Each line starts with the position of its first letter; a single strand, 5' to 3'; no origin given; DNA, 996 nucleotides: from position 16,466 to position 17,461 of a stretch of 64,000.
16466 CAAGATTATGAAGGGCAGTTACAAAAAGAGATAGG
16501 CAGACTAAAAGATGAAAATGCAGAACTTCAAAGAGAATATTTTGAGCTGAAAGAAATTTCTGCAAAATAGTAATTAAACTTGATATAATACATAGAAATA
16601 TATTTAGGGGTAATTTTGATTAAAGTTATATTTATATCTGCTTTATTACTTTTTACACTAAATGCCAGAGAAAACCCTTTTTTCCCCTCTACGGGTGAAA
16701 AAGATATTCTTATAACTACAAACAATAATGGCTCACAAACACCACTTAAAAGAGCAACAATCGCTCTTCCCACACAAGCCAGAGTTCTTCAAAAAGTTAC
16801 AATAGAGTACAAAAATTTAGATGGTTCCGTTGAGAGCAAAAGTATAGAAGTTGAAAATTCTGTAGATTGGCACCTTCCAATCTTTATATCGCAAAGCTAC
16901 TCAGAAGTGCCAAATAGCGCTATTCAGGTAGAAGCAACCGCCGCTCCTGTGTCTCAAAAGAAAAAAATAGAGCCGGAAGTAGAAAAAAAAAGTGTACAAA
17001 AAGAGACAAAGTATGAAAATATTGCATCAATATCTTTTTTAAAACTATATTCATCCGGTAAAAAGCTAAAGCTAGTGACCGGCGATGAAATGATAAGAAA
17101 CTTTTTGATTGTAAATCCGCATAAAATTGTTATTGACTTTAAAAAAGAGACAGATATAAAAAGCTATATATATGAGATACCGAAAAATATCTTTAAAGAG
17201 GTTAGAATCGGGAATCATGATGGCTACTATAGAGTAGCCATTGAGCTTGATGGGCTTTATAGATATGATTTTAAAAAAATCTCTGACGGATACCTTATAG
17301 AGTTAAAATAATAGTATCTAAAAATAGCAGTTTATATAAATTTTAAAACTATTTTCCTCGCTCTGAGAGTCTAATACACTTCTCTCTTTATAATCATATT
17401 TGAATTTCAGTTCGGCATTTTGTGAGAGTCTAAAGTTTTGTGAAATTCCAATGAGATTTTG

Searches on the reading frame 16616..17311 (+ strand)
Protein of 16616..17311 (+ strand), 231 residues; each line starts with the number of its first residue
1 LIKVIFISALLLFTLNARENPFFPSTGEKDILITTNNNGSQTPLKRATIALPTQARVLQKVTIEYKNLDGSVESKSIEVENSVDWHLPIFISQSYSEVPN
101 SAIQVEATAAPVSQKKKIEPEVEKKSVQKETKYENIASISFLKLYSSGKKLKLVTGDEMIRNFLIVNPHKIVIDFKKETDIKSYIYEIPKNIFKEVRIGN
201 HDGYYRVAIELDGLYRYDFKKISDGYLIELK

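Call 59: search_protein_families(library=pfam, proteins=[window:16616-17311:+], max_evalue=0.001)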
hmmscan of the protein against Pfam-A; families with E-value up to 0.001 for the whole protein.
window:16616-17311:+ (231 aa): 2 families
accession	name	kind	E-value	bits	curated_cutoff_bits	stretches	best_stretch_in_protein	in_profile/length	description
PF11741.13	AMIN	-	3.1e-09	37.3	20.5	1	145-227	7-98/101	AMIN domain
PF24837.1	AMIN-like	-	0.00016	22.2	27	0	194-214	4-26/129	AMIN-like domain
